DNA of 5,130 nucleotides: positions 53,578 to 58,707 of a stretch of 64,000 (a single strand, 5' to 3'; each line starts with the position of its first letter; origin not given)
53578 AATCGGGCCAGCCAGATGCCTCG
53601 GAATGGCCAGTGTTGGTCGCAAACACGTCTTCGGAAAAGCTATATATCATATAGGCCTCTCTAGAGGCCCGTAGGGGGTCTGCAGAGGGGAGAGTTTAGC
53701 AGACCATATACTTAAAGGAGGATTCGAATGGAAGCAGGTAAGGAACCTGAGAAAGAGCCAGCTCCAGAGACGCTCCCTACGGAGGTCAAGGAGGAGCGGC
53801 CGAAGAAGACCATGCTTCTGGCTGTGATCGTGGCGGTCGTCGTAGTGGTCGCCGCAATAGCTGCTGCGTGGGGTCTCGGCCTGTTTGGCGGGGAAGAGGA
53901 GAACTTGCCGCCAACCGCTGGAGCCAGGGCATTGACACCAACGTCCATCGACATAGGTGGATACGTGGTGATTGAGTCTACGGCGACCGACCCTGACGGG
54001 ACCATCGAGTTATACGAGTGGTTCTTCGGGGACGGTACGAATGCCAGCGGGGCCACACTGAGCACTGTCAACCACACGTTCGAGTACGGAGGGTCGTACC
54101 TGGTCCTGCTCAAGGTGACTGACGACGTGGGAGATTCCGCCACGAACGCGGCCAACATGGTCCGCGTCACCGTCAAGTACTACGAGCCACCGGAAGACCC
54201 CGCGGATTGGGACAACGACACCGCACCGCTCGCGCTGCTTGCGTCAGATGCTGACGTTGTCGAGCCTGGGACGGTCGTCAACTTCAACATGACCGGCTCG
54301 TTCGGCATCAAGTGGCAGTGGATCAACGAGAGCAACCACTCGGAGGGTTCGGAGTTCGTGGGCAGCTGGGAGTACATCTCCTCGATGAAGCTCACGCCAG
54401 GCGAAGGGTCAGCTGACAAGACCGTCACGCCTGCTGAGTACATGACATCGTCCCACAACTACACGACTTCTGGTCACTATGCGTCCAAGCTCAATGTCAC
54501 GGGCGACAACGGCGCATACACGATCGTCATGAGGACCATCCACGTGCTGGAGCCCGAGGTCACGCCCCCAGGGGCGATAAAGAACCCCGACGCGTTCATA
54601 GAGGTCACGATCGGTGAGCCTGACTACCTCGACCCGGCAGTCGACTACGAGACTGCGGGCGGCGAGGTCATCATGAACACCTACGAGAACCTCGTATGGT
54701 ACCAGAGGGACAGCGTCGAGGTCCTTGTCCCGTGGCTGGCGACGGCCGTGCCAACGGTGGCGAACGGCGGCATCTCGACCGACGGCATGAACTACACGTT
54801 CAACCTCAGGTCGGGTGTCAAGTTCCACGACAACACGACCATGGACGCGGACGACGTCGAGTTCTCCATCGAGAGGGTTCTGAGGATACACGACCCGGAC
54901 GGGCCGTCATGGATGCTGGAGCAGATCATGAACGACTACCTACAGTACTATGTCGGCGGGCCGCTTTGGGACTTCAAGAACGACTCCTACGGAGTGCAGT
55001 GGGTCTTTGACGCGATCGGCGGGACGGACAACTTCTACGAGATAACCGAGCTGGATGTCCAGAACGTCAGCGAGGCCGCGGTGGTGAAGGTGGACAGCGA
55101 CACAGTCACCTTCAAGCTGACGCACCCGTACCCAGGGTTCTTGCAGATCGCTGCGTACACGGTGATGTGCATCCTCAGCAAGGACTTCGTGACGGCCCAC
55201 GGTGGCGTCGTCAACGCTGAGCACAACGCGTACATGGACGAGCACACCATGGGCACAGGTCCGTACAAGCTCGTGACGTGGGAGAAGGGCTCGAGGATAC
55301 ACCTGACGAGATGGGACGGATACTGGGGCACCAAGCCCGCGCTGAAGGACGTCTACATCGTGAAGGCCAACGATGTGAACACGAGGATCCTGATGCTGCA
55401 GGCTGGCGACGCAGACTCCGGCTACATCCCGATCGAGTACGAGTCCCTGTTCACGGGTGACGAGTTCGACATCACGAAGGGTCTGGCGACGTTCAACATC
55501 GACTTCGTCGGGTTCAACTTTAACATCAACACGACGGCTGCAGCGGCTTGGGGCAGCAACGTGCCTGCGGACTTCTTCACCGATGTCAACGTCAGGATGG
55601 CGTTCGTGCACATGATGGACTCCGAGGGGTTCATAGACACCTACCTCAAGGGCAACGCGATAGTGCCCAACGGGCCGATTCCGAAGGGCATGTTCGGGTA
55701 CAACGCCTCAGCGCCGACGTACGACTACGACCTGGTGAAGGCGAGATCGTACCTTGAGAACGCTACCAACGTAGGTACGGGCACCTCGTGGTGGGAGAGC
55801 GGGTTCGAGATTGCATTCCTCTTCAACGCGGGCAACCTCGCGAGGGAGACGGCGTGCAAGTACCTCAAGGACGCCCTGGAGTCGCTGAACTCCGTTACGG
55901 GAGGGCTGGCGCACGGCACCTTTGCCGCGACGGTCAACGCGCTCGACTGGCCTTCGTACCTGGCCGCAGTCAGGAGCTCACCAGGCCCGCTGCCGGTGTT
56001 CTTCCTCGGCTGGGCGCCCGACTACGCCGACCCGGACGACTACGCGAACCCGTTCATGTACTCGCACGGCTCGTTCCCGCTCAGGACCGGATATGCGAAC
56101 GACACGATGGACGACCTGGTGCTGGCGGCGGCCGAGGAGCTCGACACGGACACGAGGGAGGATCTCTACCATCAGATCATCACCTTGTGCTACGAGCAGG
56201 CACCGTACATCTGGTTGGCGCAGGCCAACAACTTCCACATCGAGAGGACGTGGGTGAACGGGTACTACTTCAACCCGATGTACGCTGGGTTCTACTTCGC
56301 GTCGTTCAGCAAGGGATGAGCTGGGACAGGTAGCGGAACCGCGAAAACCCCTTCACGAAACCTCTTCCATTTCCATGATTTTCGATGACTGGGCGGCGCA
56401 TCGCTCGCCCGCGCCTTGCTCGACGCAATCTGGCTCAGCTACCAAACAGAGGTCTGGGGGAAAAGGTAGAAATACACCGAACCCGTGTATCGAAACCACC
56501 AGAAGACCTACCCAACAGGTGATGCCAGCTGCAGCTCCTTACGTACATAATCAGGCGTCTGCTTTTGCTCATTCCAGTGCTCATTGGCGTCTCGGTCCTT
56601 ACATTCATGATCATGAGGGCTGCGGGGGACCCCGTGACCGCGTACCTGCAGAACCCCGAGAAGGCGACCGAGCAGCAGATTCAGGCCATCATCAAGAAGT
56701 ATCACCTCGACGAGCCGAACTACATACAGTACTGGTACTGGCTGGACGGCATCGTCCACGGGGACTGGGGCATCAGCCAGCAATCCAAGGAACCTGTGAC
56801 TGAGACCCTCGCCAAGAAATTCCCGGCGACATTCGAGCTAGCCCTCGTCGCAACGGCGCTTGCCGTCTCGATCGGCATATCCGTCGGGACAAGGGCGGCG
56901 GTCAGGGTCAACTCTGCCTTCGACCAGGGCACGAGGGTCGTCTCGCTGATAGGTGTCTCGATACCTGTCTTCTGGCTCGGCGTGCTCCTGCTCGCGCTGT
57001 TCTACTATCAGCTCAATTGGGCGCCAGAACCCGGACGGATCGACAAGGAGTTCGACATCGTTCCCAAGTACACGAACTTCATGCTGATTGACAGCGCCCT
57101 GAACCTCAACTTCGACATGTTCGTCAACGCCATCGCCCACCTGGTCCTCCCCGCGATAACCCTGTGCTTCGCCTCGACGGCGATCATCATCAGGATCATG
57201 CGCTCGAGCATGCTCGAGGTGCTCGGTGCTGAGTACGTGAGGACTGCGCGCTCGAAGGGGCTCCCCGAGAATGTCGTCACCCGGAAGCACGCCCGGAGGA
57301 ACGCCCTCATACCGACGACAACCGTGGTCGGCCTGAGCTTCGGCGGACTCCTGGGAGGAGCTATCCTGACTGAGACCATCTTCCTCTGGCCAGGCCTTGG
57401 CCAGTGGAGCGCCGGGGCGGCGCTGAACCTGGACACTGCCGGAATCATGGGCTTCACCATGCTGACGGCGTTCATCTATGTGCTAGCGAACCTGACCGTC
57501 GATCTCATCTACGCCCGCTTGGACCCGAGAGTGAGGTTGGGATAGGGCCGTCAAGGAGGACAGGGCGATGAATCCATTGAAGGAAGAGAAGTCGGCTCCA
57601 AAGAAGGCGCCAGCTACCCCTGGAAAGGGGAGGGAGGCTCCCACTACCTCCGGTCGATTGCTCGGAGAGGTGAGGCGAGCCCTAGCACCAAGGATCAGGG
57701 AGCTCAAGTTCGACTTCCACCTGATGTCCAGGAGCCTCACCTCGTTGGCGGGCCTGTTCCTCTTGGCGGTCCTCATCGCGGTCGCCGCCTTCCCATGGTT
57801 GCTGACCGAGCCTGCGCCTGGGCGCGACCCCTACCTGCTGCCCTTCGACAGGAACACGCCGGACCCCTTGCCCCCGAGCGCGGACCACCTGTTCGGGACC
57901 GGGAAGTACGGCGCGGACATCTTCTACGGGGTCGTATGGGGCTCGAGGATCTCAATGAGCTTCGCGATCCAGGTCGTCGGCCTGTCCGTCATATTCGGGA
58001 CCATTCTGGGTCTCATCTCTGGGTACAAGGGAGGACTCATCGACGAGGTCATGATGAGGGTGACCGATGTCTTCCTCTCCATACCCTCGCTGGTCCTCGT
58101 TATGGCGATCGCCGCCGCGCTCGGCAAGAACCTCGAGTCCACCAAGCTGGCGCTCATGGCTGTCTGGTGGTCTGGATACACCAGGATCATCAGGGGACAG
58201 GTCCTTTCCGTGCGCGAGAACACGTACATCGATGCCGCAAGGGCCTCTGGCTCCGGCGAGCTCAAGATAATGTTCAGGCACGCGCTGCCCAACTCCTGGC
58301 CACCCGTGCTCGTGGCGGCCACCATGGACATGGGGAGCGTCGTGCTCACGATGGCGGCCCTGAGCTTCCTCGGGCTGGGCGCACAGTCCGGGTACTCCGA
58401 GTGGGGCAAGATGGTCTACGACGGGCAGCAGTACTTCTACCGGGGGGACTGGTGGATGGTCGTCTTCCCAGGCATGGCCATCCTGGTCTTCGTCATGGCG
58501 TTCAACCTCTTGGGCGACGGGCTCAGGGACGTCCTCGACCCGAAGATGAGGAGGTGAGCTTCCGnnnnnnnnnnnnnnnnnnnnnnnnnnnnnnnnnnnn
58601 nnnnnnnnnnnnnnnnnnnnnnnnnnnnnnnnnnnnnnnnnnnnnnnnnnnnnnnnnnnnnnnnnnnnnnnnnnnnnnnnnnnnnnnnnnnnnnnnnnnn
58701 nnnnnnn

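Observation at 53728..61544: Opp/Dpp-type ABC importer with atypical architecture: TM-anchored PKD-SBP and ATPases carrying roughly 100-aa inserts, one a Cys4 zinc ribbon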

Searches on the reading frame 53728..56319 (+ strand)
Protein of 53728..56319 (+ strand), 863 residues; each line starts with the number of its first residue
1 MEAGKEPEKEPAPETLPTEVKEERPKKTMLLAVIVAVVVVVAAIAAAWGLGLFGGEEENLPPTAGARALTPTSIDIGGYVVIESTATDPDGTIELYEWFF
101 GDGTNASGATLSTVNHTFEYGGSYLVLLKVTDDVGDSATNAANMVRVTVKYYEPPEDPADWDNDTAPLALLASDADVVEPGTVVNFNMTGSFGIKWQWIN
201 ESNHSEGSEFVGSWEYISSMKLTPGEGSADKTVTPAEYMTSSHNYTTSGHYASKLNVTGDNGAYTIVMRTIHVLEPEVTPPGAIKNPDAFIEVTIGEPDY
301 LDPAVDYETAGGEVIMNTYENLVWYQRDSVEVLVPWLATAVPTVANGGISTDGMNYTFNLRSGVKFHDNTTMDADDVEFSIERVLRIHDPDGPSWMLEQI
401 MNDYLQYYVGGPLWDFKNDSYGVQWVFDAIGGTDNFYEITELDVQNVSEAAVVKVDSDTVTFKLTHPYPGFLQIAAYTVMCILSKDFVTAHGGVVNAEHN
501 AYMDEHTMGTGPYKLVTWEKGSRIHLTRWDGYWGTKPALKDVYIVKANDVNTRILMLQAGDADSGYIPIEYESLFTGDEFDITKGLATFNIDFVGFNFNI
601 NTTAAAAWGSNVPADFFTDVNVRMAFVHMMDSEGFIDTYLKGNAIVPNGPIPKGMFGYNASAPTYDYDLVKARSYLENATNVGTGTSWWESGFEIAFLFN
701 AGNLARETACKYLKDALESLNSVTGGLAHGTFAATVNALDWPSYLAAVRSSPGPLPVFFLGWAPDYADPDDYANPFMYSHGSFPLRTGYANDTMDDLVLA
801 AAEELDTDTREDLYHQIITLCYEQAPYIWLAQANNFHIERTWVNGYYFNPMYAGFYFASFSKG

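Call 3: search_protein_families(library=pfam, proteins=[window:53728-56319:+], max_evalue=0.01)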
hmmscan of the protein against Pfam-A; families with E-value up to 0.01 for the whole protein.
window:53728-56319:+ (863 aa): 4 families
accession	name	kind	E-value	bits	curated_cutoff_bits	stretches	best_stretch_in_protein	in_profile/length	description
PF00496.27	SBP_bac_5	-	1.9e-65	221.9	32.4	1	333-781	2-365/368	Bacterial extracellular solute-binding proteins, family 5 Middle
PF18911.6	PKD_4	-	2.4e-16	60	27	1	69-144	9-82/85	PKD domain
PF00801.26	PKD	-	2e-10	40.9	23.5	1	86-140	24-75/80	PKD domain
PF22352.2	K319L-like_PKD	-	0.0058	17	27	0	80-142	14-80/84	K319L-like, PKD domain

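Call 4: search_protein_families(library=ncbifam, proteins=[window:53728-56319:+], max_evalue=0.001)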
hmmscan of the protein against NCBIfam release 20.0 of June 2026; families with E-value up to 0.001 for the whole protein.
window:53728-56319:+ (863 aa): 11 families
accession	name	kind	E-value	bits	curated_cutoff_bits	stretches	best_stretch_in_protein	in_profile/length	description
NF043070.1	DppA_dipep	equivalog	1.2e-35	123.1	1005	1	431-853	137-526/535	dipeptide ABC transporter periplasmic-binding protein DppA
NF045467.1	Opp4A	equivalog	1.2e-30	106.3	650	2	502-850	202-545/556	oligopeptide ABC transporter substrate-binding protein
TIGR02294.1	nickel_nikA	equivalog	1.9e-28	99.3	393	2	444-851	105-491/501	nickel ABC transporter substrate-binding protein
NF045468.1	Opp5A_nikA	equivalog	1.8e-27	96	600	2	473-679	125-316/488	nickel ABC transporter substrate-binding protein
NF011942.0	PRK15413.1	equivalog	1.6e-26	93.1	594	2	453-857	136-506/512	glutathione ABC transporter substrate-binding protein GsiB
NF011689.0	PRK15109.1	equivalog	6.6e-21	74.6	560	1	450-679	158-371/547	ABC transporter substrate-binding protein SapA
TIGR04028.1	SBP_KPN_01854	hypoth_equivalog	6.9e-20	71.1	468.5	2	427-680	87-330/509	TIGR04028 family ABC transporter substrate-binding protein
NF047575.1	opine_bind_CntA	exception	1e-15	57.3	800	2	347-386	85-124/535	staphylopine-dependent metal ABC transporter substrate-binding lipoprotein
NF011684.0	PRK15104.1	equivalog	2.4e-10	39.8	947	1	446-846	156-524/543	oligopeptide ABC transporter substrate-binding protein OppA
NF007287.0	PRK09755.1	equivalog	2.7e-06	26.5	1098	0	296-384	41-121/535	ABC transporter substrate-binding protein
NF043077.1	MMSYN1_0169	equivalog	0.00027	19.5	650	0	693-779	654-735/896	oligopeptide ABC transporter substrate-binding protein OppA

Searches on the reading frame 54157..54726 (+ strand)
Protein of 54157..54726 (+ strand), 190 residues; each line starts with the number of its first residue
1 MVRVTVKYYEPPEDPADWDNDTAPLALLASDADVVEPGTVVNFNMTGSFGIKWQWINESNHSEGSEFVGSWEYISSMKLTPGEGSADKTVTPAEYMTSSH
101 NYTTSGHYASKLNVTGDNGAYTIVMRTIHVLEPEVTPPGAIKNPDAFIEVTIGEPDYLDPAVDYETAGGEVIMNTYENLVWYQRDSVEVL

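Call 74: search_protein_families(library=pfam, proteins=[window:54157-54726:+], max_evalue=1)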
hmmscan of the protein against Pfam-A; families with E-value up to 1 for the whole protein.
window:54157-54726:+ (190 aa): 3 families
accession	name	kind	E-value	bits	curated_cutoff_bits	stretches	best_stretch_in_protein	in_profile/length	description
PF18911.6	PKD_4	-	0.00023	21.6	27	1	93-122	47-76/85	PKD domain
PF16403.11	Bact_surface_Ig-like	-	0.038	14.5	27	0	96-130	37-71/71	Bacterial surface protein, Ig-like domain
PF00801.26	PKD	-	0.72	10.3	23.5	0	32-120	8-71/80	PKD domain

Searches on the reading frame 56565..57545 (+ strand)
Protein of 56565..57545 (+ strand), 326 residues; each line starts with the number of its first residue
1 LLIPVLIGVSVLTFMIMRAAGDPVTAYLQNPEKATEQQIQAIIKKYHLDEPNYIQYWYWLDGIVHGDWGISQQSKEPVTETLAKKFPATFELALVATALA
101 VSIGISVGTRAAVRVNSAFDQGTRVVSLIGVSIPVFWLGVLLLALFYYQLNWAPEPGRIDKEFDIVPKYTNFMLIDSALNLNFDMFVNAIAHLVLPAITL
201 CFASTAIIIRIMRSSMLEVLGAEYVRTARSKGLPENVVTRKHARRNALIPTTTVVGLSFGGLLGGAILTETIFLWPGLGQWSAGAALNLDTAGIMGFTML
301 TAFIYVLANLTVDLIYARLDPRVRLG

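Call 3: search_protein_families(library=pfam, proteins=[window:56565-57545:+], max_evalue=0.01)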
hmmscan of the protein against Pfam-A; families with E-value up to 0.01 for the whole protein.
window:56565-57545:+ (326 aa): 2 families
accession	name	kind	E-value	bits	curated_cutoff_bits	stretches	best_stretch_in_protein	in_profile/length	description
PF00528.27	BPD_transp_1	-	9.8e-38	130.2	26.4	1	104-324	1-183/184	Binding-protein-dependent transport system inner membrane component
PF19300.4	BPD_transp_1_N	-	2.4e-08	34.6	23.8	1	5-93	15-114/114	Binding-prot-dependent transport system membrane comp, N-term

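Call 4: search_protein_families(library=ncbifam, proteins=[window:56565-57545:+], max_evalue=0.001)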
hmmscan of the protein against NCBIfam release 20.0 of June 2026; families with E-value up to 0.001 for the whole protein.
window:56565-57545:+ (326 aa): 14 families
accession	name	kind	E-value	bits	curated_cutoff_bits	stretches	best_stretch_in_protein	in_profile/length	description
NF045470.1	Opp2B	equivalog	8.1e-88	294.5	350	1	2-324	5-300/300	nickel ABC transporter permease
NF008161.0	PRK10914.1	equivalog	7.5e-80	268.6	590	1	2-324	12-336/339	dipeptide ABC transporter permease DppB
TIGR02789.1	nickel_nikB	equivalog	6.2e-75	252.5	447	2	184-324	167-307/314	nickel ABC transporter permease subunit NikB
NF007677.0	PRK10352.1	equivalog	3.5e-74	249.7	433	2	184-325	167-308/314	nickel ABC transporter permease subunit NikB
NF045469.1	Opp1B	equivalog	2.4e-69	234.2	380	2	180-324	160-307/307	nickel/cobalt ABC transporter permease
NF045472.1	Opp4B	equivalog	1.2e-65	221.9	450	1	2-324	12-319/319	oligopeptide ABC transporter permease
NF011661.0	PRK15081.1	equivalog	6.1e-62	209.8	463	2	189-324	169-304/306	glutathione ABC transporter permease GsiC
NF045471.1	Opp3B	equivalog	2.1e-58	198.2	480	2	186-325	165-304/308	oligopeptide ABC transporter permease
NF011690.0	PRK15110.1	equivalog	8.6e-57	193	432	1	55-320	43-310/321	putrescine export ABC transporter permease SapB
NF007008.0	PRK09471.1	equivalog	1e-55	189.3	388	2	189-324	170-305/306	oligopeptide ABC transporter permease OppB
NF043081.1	MMSYN1_0165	equivalog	7.2e-31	107.5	350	1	46-325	143-386/388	oligopeptide ABC transporter permease OppB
NF011712.0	PRK15133.1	subfamily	5.1e-27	94.7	445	1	38-324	85-360/364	microcin C ABC transporter permease YejB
NF045474.1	Opp2C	equivalog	0.00037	20.2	300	0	198-279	107-184/236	nickel transporter permease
NF045476.1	Opp4C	equivalog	0.00075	18.8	350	0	194-279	141-222/278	oligopeptide ABC transporter permease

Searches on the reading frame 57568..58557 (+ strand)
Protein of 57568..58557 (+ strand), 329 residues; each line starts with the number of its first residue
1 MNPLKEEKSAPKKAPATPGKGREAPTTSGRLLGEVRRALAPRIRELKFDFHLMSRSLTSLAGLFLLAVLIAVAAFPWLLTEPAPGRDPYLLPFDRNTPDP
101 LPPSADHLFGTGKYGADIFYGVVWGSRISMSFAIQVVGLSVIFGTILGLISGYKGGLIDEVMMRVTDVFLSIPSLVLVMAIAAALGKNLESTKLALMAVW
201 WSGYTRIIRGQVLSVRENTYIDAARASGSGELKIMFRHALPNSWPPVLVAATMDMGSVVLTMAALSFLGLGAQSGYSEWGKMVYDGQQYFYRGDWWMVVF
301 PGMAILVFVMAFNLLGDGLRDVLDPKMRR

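Call 3: search_protein_families(library=pfam, proteins=[window:57568-58557:+], max_evalue=0.01)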
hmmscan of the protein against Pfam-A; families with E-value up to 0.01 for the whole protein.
window:57568-58557:+ (329 aa): 1 family
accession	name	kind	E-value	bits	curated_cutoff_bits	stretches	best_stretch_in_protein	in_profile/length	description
PF00528.27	BPD_transp_1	-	6.6e-37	127.5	26.4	1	144-329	1-184/184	Binding-protein-dependent transport system inner membrane component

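Call 4: search_protein_families(library=ncbifam, proteins=[window:57568-58557:+], max_evalue=0.001)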
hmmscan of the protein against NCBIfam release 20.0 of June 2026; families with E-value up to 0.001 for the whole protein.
window:57568-58557:+ (329 aa): 25 families
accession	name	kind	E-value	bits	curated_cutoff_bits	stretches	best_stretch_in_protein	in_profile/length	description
NF007376.0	PRK09881.1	equivalog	2.7e-77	259.7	434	1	35-327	10-293/298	D,D-dipeptide ABC transporter permease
NF045474.1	Opp2C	equivalog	2.6e-76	256.3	300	1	102-324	15-236/236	nickel transporter permease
TIGR02790.1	nickel_nikC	equivalog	1.5e-73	247.5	358.45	1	87-324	25-258/258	nickel ABC transporter permease subunit NikC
NF045476.1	Opp4C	equivalog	5.1e-71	239.2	350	1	58-326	15-278/278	oligopeptide ABC transporter permease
NF045473.1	Opp1C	equivalog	1.8e-67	227.6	350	1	59-327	7-267/267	nickel/cobalt ABC transporter permease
NF008160.0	PRK10913.1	equivalog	5.1e-65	219.9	483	1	45-328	18-299/300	dipeptide ABC transporter permease DppC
NF007738.0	PRK10417.1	equivalog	3.6e-63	213.7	335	1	86-327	34-271/277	nickel ABC transporter permease subunit NikC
NF011662.0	PRK15082.1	equivalog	1.9e-58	198.2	484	1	55-328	36-301/303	glutathione ABC transporter permease GsiD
NF045475.1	Opp3C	equivalog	1.4e-51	175.6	450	1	106-328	107-328/328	oligopeptide ABC transporter permease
NF047573.1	opine_perm_CntC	exception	1.6e-50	172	440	1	103-327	48-271/271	staphylopine uptake ABC transporter permease subunit CntC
NF011935.0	PRK15406.1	equivalog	1.4e-46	159.7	433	1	104-328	79-302/302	oligopeptide ABC transporter permease OppC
NF043080.1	MMSYN1_0166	equivalog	4.2e-36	124.4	370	1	89-327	64-305/307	oligopeptide ABC transporter permease OppC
NF011691.0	PRK15111.1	equivalog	1.7e-34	119.7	379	1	106-323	75-291/296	putrescine export ABC transporter permease SapC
NF011596.0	PRK15021.1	subfamily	7.9e-30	104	439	1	92-326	106-338/341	microcin C ABC transporter permease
NF045470.1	Opp2B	equivalog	1.2e-10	41.1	350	1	130-328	95-300/300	nickel ABC transporter permease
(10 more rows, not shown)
